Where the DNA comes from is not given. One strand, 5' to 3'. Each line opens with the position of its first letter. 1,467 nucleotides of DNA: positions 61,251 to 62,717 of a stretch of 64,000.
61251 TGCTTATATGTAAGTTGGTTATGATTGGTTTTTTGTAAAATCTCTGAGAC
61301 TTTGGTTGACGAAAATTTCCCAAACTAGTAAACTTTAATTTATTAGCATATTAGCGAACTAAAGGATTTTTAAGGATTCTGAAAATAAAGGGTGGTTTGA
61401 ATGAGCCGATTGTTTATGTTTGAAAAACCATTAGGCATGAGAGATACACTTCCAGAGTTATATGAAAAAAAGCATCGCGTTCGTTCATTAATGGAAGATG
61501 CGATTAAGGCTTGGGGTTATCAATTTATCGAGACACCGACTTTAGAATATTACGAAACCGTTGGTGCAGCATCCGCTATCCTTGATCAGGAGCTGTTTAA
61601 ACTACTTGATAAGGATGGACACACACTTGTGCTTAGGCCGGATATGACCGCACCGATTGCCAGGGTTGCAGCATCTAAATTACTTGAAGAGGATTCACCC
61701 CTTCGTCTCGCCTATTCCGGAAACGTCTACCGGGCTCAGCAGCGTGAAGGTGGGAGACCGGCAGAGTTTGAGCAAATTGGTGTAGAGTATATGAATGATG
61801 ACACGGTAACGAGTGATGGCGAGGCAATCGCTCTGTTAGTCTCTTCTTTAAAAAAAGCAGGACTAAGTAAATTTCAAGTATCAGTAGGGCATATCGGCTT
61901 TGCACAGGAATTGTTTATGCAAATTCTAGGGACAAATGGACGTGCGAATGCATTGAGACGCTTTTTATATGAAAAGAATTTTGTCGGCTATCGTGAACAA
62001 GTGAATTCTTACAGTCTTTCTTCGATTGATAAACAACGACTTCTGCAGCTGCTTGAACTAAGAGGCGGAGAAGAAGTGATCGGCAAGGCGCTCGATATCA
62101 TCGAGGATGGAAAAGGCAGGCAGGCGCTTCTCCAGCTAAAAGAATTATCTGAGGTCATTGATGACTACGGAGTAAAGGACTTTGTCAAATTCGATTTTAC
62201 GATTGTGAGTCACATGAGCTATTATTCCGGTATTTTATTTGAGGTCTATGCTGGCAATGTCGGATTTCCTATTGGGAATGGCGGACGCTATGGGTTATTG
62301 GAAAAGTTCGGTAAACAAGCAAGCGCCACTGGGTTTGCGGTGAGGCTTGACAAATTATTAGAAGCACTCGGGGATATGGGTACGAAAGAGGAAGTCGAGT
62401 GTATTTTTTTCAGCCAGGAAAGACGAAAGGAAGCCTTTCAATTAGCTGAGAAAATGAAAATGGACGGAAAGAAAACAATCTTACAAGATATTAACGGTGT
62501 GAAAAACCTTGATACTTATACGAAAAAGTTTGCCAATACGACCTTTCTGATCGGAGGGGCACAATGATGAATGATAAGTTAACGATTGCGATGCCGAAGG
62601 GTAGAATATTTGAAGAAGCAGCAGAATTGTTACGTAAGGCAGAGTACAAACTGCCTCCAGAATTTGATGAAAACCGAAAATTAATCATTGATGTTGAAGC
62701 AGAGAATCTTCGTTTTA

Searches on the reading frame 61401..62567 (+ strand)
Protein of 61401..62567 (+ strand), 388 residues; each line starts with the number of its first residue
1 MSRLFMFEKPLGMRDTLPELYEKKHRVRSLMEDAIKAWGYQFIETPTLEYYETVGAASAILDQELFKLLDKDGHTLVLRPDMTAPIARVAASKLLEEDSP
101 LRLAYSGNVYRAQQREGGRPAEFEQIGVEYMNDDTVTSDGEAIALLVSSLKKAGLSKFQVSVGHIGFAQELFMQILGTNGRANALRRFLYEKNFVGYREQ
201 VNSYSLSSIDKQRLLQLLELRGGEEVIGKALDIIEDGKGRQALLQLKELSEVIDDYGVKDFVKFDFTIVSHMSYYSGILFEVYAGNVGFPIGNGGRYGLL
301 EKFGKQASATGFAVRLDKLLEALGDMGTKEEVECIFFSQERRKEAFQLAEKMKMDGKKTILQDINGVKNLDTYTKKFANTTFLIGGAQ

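Call 80: search_protein_families(library=pfam, proteins=[window:61401-62567:+], max_evalue=0.00001)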
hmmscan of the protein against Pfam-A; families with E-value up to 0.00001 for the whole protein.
window:61401-62567:+ (388 aa): 2 families
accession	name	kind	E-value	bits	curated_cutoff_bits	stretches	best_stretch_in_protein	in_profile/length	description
PF13393.11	tRNA-synt_His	-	1.9e-71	241.3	25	1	12-319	1-308/308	Histidyl-tRNA synthetase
PF21996.1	HisZ-like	-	1.2e-23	83.1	27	1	334-385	1-52/52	Histidyl-tRNA synthetase HisZ, C-terminal domain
